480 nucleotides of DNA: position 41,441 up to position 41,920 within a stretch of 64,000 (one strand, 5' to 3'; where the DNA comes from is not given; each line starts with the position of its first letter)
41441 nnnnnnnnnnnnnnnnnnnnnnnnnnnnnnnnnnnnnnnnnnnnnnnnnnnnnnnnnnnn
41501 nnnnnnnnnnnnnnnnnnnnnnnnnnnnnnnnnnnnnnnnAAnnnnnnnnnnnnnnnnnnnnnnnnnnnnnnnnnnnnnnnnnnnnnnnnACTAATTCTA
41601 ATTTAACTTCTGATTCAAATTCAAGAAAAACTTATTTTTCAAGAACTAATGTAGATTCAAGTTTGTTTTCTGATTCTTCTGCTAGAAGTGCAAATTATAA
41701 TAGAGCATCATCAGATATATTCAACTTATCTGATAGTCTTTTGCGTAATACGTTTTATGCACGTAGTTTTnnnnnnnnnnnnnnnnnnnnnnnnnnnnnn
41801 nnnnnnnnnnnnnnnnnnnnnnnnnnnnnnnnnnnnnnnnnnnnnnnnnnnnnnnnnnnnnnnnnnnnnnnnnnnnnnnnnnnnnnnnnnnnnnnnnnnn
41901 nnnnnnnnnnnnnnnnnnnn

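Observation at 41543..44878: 1111-aa protein made of ~50 degenerate ~21-aa tandem repeats, with a C-terminal PQNW domain also found as a free-standing 84-aa ORF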

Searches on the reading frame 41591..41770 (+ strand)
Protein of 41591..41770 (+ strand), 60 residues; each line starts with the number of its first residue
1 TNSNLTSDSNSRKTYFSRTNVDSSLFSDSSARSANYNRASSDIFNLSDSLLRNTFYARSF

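Call 42: search_protein_representatives(alignment_id=A1)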
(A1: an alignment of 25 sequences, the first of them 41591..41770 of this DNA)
Query: 25 sequences, 60 profile positions. Proteins with E-value up to 0.001 (for the whole library): 2028; up to 1e-10: 844; up to 1e-30: 124. The best 150 are listed.
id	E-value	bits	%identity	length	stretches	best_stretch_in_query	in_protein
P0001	1.3e-114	390.3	-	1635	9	2-59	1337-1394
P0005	3.5e-89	308.9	-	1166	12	2-59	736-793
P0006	2.2e-82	287.1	-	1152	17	2-53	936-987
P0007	1.4e-78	274.9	-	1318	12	2-59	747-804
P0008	2.5e-77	270.9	-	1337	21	2-59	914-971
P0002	1.1e-74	262.5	-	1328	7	2-59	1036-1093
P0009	1.2e-74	262.4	-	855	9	1-59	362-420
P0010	4.0e-69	244.7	-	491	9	2-59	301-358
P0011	6.4e-68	240.8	-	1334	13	2-60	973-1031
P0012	1.2e-62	223.9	-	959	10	2-60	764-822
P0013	2.6e-62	222.8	-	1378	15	2-59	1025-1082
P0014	2.4e-60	216.5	-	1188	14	2-54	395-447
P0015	1.3e-57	207.7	-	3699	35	4-59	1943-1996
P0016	9.8e-55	198.6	-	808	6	2-54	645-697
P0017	3.8e-53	193.5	-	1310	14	1-60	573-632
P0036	7.7e-48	176.5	-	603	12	2-52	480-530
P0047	1.8e-42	159.2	-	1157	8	2-60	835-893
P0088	3.4e-36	139.2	-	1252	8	2-59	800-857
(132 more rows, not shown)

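Call 45: find_homologous_proteins(query=A1, max_evalue=0.00001)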
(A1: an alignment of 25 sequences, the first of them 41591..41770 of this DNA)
Query A1 (25 sequences): 157 candidates shared short words with the query, none scored E <= 0.00001.

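Call 47: search_protein_families(library=pfam, alignment_id=A2, max_evalue=0.001)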
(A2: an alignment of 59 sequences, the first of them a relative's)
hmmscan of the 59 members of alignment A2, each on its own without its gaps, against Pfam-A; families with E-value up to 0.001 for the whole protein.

A. member 1, P0010 (491 aa): 1 family
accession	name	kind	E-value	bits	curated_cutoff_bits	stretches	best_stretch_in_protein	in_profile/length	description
PF08530.16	PepX_C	-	0.00018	22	22.5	1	14-177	26-186/217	X-Pro dipeptidyl-peptidase C-terminal non-catalytic domain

B. families by the number of members that match (of 59 scanned): 15 families
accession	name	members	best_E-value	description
PF13385.13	Laminin_G_3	13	4.8e-54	Concanavalin A-like lectin/glucanases superfamily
PF02210.31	Laminin_G_2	2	2.4e-08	Laminin G domain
PF00054.30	Laminin_G_1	2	7.2e-08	Laminin G domain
PF00722.28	Glyco_hydro_16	1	1.5e-11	Glycosyl hydrolases family 16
PF25275.1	Golvesin_C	1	7.5e-11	Golvesin C-terminal domain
PF02018.23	CBM_4_9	1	2.4e-06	Carbohydrate binding domain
PF01527.26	HTH_Tnp_1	1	1.1e-05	Transposase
PF10668.15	Phage_terminase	1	1.1e-05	Phage terminase small subunit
PF18998.6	Flg_new_2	1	6.8e-05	Divergent InlB B-repeat domain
PF02186.21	TFIIE_beta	1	0.00011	TFIIE beta subunit core domain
PF08530.16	PepX_C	1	0.00018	X-Pro dipeptidyl-peptidase C-terminal non-catalytic domain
PF11452.13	DUF3000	1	0.00021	Protein of unknown function (DUF3000)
PF00354.24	Pentaxin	1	0.00022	Pentaxin family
PF24739.1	DUF7690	1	0.00028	Domain of unknown function (DUF7690)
PF12324.14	HTH_15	1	0.00044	Helix-turn-helix domain of alkylmercury lyase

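Call 48: search_protein_families(library=phrogs, alignment_id=A2, max_evalue=0.001)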
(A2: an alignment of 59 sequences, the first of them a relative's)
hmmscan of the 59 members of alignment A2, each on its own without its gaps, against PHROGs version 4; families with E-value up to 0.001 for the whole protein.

A. member 1, P0010 (491 aa): 1 family
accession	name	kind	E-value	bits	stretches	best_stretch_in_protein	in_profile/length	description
phrog_23524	-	unknown function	6.3e-07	30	1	209-350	108-251/342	-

B. families by the number of members that match (of 59 scanned): 28 families (the first 25 are shown)
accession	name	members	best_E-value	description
phrog_12240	-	11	1.2e-19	-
phrog_8510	-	7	4.7e-31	virion structural protein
phrog_23524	-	6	4.2e-13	-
phrog_18503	-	2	1.2e-25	-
phrog_10356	-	2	2e-25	virion structural protein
phrog_3545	-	2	4.2e-25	-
phrog_14065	-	2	9.5e-15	-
phrog_11772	-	2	5.8e-11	-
phrog_13352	-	1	7.2e-47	minor tail protein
phrog_36177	-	1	2.1e-14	-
phrog_2448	-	1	4.5e-12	-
phrog_701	-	1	3.5e-11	virion structural protein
phrog_21223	-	1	2.1e-10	-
phrog_24074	-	1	1.1e-09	-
phrog_10304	-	1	8.8e-09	virion structural protein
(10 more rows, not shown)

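Call 49: search_dna_similar(query=P0010, collection=phages, mode=protein, max_evalue=0.00001, max_rows=25)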
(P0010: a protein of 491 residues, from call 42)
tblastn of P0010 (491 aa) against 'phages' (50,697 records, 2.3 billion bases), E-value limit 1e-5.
No match.

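Call 50: search_dna_similar(query=P0036, collection=phages, mode=protein, max_evalue=0.00001, max_rows=25)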
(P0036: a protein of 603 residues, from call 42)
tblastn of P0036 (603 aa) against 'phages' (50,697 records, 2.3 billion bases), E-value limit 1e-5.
Records with a match: 9; places in all: 9; records where one place covers at least 80% of the query: 0.
Best place of each record, by identity: <60% 9.
By first word of the organism name: Erythrobacter 2; Cyanophage 2; Rhodococcus 2; Rheinheimera 1; uncultured 1; Pseudanabaena 1.
By host as written in the record: Synechococcus sp. WH7803 2; Rhodococcus equi 2; Erythrobacter sp. JL475 1; Rheinheimera sp. BAL341 1; Erythrobacter litoralis DSM 8509 1; - 1; Pseudanabaena sp. KCZY-C8 1.
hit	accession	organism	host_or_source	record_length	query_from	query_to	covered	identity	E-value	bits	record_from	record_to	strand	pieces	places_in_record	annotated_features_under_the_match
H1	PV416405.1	Erythrobacter phage ZS04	Erythrobacter sp. JL475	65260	35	244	35%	32.4%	4e-14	82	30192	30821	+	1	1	virion structural protein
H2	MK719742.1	Rheinheimera phage vB_RspM_Barba26A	Rheinheimera sp. BAL341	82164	29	241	35%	31.0%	2e-6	57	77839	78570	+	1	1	hypothetical protein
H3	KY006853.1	Erythrobacter phage vB_EliS_R6L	Erythrobacter litoralis DSM 8509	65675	54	244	32%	32.7%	1e-13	81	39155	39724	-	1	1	D-alanyl-D-alanine carboxypeptidase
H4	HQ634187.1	Cyanophage KBS-S-2A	Synechococcus sp. WH7803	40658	36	241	34%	30.1%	9e-7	58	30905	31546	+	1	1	hypothetical protein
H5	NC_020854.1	Cyanophage KBS-S-2A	Synechococcus sp. WH7803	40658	36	241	34%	30.1%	9e-7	58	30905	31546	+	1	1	virion structural protein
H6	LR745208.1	uncultured phage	metagenomic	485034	28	241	35%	28.4%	7e-7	59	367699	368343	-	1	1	record has no annotation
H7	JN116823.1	Rhodococcus phage REQ2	Rhodococcus equi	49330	29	241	35%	26.7%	8e-7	59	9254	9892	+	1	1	hypothetical protein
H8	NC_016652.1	Rhodococcus phage REQ2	Rhodococcus equi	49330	29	241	35%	26.7%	8e-7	59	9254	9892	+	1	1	virion structural protein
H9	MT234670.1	Pseudanabaena phage PA-SR01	Pseudanabaena sp. KCZY-C8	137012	38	241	34%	27.4%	2e-8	64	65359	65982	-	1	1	hypothetical protein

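Call 51: search_protein_families(library=ncbifam, proteins=[P0009, P0010, P0006, P0036], max_evalue=0.01)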
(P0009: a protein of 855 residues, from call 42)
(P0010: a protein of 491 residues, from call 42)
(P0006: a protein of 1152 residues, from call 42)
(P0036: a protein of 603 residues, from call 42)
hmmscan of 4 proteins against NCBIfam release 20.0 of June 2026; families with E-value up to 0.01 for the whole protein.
P0009 (855 aa): 0 families

P0010 (491 aa): 2 families
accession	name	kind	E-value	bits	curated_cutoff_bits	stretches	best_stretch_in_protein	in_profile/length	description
NF033609.2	MSCRAMM_ClfA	exception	7e-06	24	1150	1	218-429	594-831/934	MSCRAMM family adhesin clumping factor ClfA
NF007232.0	PRK09651.1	subfamily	0.00078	19.5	185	0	335-379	113-153/173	RNA polymerase sigma factor FecI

P0006 (1152 aa): 0 families

P0036 (603 aa): 1 family
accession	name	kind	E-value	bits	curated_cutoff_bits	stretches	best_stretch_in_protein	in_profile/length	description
NF033849.1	ser_rich_anae_1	subfamily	0.0014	16.1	650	0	428-572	248-397/1163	serine-rich protein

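Call 80: search_solved_structures(query=A1, max_evalue=1)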
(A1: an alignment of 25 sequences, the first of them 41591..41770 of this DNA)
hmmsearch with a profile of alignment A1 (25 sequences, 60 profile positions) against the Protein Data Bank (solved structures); distinct sequences matched with E-value up to 1: 2.
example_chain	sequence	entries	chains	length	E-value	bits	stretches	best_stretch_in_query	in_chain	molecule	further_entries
9ocg_A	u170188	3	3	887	0.96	12.8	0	6-36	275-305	Antigen peptide transporter 1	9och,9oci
9o94_A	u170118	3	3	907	1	12.7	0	6-36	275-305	Antigen peptide transporter 1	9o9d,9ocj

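Call 84: find_related_loci(query=P0011, collection=viral_contigs, flank=10000)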
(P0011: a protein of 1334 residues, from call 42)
Query P0011 (1334 aa) in viral_contigs; peptide patterns used: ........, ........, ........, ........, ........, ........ (x = any residue, [..] = any of these).
No stretch of DNA in the collection matches any of the patterns.

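Call 85: find_related_loci(query=P0088, collection=viral_contigs, flank=10000)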
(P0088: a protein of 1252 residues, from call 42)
Query P0088 (1252 aa) in viral_contigs; peptide patterns used: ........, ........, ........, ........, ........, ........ (x = any residue, [..] = any of these).
2 stretches matched a pattern, but none encodes a relative of the query by tblastn (E <= 1e-3).

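Call 86: find_related_loci(query=P0047, collection=viral_contigs, flank=10000)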
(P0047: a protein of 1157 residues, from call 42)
Query P0047 (1157 aa) in viral_contigs; peptide patterns used: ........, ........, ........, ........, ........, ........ (x = any residue, [..] = any of these).
6 stretches matched a pattern; 1 encode a relative of the query (tblastn E <= 1e-3); 1 distinct loci.
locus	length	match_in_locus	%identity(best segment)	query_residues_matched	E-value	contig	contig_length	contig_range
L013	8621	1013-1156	60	447-494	2e-16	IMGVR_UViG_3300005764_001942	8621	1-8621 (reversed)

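Call 87: find_encoding_contigs(protein=P0011, flank=10000, max_places=2)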
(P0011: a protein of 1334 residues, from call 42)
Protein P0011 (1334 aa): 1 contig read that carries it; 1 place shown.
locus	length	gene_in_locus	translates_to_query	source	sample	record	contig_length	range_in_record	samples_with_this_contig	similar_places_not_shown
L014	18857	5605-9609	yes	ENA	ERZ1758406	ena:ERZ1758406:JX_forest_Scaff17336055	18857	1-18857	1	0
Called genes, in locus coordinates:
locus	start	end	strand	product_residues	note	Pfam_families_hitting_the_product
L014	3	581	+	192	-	?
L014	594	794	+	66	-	-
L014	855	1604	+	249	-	PF00112:Peptidase_C1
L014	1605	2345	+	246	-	-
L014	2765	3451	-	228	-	-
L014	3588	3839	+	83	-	-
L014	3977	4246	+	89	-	-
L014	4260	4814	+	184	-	-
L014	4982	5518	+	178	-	PF23140:Gp80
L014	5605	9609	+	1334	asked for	PF13385:Laminin_G_3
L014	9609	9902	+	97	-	-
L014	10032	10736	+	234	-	PF00929:RNase_T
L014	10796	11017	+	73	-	-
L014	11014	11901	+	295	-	-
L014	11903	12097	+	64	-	-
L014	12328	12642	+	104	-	PF26761:Acb5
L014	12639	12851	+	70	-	PF24729:Acb2_Tad1_hairpin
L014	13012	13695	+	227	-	-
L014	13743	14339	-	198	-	-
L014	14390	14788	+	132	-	-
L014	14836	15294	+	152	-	-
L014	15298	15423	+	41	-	-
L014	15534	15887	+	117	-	-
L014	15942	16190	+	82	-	PF00166:Cpn10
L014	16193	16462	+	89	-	-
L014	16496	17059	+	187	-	-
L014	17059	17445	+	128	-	-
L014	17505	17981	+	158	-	PF13581:HATPase_c_2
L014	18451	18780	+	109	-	-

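Call 89: find_encoding_contigs(protein=P0088, flank=10000, max_places=2)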
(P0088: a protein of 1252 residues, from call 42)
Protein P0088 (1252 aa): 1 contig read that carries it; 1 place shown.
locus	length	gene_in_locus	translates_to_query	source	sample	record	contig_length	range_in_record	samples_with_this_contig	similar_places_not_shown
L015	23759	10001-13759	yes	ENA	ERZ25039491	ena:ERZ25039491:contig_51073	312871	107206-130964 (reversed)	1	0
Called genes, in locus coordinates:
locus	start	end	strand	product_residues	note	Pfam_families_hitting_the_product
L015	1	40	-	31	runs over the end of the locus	-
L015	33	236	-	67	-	-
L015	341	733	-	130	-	-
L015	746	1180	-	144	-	PF00383:dCMP_cyt_deam_1, PF08211:dCMP_cyt_deam_2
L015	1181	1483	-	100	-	-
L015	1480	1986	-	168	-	PF16473:Rv2179c-like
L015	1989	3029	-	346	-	-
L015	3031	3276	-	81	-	-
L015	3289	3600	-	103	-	-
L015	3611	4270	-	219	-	PF12850:Metallophos_2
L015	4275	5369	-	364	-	-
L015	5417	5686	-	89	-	-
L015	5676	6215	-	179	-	-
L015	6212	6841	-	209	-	-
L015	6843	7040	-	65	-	-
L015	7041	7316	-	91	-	-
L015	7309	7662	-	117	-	-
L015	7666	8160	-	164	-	-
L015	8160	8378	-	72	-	-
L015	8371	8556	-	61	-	-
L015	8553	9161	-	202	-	-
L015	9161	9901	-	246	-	-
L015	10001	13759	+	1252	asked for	PF13385:Laminin_G_3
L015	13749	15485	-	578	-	-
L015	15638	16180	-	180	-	PF23140:Gp80 (weak)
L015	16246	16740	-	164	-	-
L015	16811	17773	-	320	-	-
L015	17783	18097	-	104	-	-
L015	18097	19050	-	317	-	-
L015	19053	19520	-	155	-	-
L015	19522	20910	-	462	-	PF03486:HI0933_like (faint), PF07992:Pyr_redox_2 (faint), PF13738:Pyr_redox_3 (weak), PF21688:FAD-depend_C (weak)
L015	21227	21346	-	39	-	-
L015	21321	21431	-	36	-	-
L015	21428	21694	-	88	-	-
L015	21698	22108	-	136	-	-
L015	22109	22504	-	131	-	-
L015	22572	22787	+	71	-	-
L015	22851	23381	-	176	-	-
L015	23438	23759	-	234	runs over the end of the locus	PF00149:Metallophos, PF12850:Metallophos_2 (faint)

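Call 90: find_encoding_contigs(protein=P0047, flank=10000, max_places=2)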
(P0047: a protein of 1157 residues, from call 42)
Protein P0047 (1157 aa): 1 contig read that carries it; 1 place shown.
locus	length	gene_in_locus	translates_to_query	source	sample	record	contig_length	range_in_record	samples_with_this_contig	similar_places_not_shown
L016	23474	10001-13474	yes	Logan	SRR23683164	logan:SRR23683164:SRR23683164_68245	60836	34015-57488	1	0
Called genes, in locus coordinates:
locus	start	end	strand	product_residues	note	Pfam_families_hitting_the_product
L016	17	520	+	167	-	-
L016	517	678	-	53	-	-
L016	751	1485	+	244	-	-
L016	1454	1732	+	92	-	-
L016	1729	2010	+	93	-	-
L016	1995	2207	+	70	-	PF02599:CsrA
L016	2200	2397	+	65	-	-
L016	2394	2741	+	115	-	-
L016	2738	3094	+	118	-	-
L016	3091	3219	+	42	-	-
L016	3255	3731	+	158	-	-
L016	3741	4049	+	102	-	-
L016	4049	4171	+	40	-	-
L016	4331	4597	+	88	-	-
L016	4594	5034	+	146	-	-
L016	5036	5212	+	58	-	-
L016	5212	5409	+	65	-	-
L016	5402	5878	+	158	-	-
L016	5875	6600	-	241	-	PF00089:Trypsin, PF13365:Trypsin_2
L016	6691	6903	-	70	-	-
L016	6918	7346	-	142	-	-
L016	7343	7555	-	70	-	-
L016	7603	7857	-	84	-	-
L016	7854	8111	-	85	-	-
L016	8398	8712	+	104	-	-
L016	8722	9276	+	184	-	PF23140:Gp80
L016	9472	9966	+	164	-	-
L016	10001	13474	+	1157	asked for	PF13385:Laminin_G_3 (weak)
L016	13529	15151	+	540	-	-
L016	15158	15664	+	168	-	-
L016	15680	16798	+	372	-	PF10124:Mu-like_gpT (faint), PF25209:Phage_capsid_4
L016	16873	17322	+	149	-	-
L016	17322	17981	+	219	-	-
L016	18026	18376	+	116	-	-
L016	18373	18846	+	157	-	-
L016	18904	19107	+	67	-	-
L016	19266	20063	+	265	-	-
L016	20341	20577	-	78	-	-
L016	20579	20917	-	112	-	-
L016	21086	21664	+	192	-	-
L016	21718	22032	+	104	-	-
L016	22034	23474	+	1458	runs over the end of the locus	-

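Call 97: find_encoding_contigs(protein=P0010, flank=8000, max_places=2)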
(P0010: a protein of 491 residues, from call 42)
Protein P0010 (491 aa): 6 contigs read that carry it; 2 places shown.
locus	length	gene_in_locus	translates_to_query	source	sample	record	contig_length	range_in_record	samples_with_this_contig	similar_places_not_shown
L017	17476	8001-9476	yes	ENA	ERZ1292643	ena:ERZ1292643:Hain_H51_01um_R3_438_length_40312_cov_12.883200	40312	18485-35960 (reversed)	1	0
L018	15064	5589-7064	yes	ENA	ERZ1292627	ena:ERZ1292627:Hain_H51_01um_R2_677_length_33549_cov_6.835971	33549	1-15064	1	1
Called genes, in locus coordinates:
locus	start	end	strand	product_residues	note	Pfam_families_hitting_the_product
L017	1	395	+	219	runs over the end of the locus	PF02945:Endonuclease_7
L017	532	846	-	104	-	-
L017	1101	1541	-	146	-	-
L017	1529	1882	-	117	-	-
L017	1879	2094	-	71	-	-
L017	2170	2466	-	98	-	PF23907:DUF7249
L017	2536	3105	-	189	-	-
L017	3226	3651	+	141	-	PF04480:DUF559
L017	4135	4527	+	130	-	-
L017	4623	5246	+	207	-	-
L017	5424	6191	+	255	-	-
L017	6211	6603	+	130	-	-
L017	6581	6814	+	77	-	-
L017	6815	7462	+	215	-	-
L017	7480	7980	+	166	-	-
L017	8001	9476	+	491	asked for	-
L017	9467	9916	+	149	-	-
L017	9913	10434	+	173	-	PF07750:GcrA (weak)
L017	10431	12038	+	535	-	-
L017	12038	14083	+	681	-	-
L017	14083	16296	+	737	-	-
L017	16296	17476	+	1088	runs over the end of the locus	-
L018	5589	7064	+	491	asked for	-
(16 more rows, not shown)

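Call 98: find_encoding_contigs(protein=P0036, flank=8000, max_places=2)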
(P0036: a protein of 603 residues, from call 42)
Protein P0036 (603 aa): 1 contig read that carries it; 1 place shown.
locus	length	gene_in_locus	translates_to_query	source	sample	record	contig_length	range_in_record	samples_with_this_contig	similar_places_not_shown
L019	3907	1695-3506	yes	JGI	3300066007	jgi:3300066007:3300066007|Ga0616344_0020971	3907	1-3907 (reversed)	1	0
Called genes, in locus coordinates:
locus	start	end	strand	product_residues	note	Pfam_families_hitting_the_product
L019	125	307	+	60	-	-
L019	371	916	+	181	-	PF13392:HNH_3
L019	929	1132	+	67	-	-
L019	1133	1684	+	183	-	-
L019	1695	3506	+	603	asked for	-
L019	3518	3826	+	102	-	-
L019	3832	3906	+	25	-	?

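Call 111: search_protein_families(library=phrogs, proteins=[L016:8398-8709:+, L016:9472-9963:+, L016:13529-15148:+, L016:15158-15661:+, L016:15680-16795:+, L016:16873-17319:+, L016:17322-17978:+, L015:13752-15485:-, L017:7480-7977:+, L017:10431-12035:+], max_evalue=0.001)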
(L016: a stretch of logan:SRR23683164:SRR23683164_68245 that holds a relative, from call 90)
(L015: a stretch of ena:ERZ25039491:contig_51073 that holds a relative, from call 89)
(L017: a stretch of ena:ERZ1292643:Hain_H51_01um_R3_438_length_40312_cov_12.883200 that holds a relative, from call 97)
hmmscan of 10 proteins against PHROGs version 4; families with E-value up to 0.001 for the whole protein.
L016:8398-8709:+ (104 aa): 0 families

L016:9472-9963:+ (164 aa): 0 families

L016:13529-15148:+ (540 aa): 1 family
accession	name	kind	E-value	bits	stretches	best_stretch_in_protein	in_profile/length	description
phrog_29592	-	unknown function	4.5e-13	49.3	1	91-321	182-410/893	-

L016:15158-15661:+ (168 aa): 0 families

L016:15680-16795:+ (372 aa): 3 families
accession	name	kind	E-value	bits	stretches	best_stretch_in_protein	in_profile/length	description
phrog_371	-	head and packaging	2.4e-12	47.8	2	91-183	29-114/303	major head protein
phrog_133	-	head and packaging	1.4e-11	44.8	1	53-366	369-662/668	head maturation protease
phrog_4523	-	head and packaging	0.00083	19.2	0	118-367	410-639/644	major head and protease protein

L016:16873-17319:+ (149 aa): 0 families

L016:17322-17978:+ (219 aa): 0 families

L015:13752-15485:- (578 aa): 6 families
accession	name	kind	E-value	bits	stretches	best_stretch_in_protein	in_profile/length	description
phrog_3593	-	DNA, RNA and nucleotide metabolism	2.4e-07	31.7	1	74-184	54-158/210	HNH endonuclease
phrog_826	-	DNA, RNA and nucleotide metabolism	5.3e-07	30.5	1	81-167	73-159/281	HNH endonuclease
phrog_1872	-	DNA, RNA and nucleotide metabolism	1.3e-06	29.4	1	82-170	22-113/166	endonuclease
phrog_6254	-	DNA, RNA and nucleotide metabolism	8.3e-06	27.2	1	89-167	10-87/154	HNH endonuclease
phrog_29037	-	DNA, RNA and nucleotide metabolism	4e-05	24.2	1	430-515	132-208/241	endonuclease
phrog_59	-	DNA, RNA and nucleotide metabolism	0.0004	20.9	1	92-345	157-328/423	HNH endonuclease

L017:7480-7977:+ (166 aa): 0 families

L017:10431-12035:+ (535 aa): 1 family
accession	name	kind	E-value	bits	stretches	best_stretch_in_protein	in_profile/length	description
phrog_2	-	head and packaging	5.8e-19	69.3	1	51-523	256-600/807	terminase large subunit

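Call 120: find_encoding_contigs(protein=P0009, flank=6000, max_places=1)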
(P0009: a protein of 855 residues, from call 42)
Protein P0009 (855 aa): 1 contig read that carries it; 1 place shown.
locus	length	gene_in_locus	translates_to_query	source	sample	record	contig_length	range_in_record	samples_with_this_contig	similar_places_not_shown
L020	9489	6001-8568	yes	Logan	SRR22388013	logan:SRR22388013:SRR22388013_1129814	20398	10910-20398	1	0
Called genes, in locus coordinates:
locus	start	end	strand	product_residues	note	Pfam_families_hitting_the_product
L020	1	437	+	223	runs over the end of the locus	-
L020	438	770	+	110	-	-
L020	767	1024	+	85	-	-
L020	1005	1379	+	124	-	-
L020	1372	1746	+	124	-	-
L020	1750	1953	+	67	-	-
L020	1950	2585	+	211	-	-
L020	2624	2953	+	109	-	-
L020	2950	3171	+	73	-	-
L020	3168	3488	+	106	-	-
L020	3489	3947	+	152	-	-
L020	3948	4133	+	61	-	-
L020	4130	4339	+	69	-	-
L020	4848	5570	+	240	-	-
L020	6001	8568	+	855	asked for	-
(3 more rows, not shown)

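Call 121: find_encoding_contigs(protein=P0007, flank=6000, max_places=1)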
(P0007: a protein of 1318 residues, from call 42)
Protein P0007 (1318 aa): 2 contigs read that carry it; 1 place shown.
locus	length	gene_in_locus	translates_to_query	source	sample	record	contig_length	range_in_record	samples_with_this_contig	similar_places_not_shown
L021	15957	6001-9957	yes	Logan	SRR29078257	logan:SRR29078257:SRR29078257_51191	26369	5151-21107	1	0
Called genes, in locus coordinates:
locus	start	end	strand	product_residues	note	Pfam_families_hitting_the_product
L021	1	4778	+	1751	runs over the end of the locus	-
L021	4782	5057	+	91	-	-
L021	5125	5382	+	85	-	-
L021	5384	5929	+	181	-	-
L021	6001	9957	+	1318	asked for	-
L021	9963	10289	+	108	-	-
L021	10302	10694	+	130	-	-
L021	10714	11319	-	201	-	-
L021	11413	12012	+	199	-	-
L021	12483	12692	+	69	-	-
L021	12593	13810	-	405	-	PF00589:Phage_integrase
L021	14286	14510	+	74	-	-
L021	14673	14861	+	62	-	-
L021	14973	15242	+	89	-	-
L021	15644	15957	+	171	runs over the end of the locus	-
